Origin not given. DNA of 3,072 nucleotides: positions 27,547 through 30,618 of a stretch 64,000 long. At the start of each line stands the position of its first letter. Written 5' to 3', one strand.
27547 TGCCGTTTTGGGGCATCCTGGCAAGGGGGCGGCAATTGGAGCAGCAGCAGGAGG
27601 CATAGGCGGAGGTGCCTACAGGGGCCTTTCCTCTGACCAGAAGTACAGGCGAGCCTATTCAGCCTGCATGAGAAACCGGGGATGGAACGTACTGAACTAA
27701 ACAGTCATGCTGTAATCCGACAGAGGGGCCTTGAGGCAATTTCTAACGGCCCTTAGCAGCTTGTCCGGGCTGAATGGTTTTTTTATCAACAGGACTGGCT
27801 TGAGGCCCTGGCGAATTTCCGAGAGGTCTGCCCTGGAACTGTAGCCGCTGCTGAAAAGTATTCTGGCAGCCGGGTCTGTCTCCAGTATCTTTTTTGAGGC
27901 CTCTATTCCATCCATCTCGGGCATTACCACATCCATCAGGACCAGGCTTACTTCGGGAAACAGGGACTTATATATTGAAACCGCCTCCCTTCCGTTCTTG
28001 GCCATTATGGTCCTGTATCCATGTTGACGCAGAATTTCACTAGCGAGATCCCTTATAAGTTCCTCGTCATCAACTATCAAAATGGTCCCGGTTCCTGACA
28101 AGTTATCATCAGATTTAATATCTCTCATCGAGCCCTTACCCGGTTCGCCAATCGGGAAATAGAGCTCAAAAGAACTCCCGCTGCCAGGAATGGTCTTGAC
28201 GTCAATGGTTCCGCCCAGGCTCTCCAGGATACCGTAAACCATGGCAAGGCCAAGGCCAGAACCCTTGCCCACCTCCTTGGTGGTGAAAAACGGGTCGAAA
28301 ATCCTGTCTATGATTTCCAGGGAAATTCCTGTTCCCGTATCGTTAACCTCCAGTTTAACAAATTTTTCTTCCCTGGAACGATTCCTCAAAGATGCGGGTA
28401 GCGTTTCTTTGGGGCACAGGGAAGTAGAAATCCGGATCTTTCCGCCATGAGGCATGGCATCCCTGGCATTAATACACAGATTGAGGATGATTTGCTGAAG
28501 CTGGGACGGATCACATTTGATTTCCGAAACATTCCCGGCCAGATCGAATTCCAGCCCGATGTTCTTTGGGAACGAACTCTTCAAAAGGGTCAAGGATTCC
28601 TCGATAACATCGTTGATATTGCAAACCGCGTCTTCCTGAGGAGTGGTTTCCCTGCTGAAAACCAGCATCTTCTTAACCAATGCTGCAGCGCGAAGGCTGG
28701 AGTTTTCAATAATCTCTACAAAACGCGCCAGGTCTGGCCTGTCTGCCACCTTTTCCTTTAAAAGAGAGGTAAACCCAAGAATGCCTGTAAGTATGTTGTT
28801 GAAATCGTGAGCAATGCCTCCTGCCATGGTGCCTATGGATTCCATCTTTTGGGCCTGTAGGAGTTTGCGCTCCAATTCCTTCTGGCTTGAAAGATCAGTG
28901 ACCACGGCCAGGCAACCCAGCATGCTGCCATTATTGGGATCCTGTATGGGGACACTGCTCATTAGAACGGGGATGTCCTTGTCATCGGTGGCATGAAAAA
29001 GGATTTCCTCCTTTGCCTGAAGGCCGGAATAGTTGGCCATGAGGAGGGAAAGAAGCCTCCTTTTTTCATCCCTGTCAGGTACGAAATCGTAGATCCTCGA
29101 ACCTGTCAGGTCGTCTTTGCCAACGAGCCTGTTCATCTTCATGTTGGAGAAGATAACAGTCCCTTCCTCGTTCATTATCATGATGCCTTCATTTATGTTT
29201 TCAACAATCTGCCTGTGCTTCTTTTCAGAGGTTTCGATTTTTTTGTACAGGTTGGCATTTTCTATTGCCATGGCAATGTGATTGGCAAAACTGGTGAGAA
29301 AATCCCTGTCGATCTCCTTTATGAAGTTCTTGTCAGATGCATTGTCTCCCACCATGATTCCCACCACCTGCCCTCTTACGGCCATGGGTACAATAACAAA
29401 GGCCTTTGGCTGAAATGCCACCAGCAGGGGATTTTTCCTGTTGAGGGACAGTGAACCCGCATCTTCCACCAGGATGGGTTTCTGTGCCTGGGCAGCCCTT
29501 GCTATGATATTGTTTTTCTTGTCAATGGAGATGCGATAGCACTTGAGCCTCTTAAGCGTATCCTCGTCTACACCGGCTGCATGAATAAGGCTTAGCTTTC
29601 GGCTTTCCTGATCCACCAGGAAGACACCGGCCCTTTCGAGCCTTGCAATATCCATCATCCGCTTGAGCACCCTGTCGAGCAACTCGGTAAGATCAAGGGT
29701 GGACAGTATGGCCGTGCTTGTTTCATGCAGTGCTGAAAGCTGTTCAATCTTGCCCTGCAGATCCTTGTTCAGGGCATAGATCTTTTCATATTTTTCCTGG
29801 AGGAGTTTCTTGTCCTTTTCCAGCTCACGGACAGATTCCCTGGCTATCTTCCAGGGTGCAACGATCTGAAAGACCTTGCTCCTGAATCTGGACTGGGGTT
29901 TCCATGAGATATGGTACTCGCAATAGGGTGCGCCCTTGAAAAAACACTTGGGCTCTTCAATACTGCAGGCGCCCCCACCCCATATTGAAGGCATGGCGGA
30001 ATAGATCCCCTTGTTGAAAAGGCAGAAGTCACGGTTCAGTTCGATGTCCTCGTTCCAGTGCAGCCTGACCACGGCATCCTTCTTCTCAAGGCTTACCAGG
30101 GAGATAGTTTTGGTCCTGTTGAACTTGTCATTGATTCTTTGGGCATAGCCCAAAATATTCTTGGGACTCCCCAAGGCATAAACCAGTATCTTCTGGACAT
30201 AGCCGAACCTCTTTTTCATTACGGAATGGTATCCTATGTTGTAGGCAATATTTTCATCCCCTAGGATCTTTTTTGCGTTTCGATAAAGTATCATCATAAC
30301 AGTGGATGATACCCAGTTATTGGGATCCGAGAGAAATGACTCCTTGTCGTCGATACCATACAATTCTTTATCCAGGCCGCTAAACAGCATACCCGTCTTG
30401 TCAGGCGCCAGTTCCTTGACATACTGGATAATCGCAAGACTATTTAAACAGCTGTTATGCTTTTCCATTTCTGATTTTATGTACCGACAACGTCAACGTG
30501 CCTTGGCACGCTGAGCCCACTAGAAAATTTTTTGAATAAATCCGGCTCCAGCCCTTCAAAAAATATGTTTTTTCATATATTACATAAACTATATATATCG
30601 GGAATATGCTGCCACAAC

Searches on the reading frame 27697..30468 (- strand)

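Call 3: search_protein_families(library=pfam, proteins=[window:27697-30468:-], max_evalue=0.01)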
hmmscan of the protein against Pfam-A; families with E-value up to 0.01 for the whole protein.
window:27697-30468:- (923 aa): 11 families
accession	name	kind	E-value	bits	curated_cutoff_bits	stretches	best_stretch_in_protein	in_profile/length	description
PF02518.31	HATPase_c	-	3.4e-22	79.4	26.4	1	653-773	2-109/111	Histidine kinase-, DNA gyrase B-, and HSP90-like ATPase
PF00072.30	Response_reg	-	5.8e-20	72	30.2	1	796-909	1-111/111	Response regulator receiver domain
PF13185.12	GAF_2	-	3.3e-15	56.9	28.6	1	258-403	2-136/136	GAF domain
PF01590.32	GAF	-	4.8e-14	53.5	22.4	1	259-402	1-133/133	GAF domain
PF13492.12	GAF_3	-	2.7e-13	50.9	27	1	260-404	2-129/129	GAF domain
PF00512.31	HisKA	-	6.7e-12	45.7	26.9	1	546-608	3-64/66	His Kinase A (phospho-acceptor) domain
PF13426.13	PAS_9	-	4.6e-10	40.1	27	1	427-527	2-102/103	PAS domain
PF00989.32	PAS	-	4.3e-06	27.1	22.6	1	419-513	4-101/113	PAS fold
PF08448.16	PAS_4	-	1.2e-05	25.9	23.1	1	422-530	1-109/110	PAS fold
PF11849.14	DUF3369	-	9.8e-05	23.1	27.2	0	383-411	140-168/168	Domain of unknown function (DUF3369)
PF10090.15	HPTransfase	-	0.0078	16.4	22.9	0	659-683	34-58/123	Histidine phosphotransferase C-terminal domain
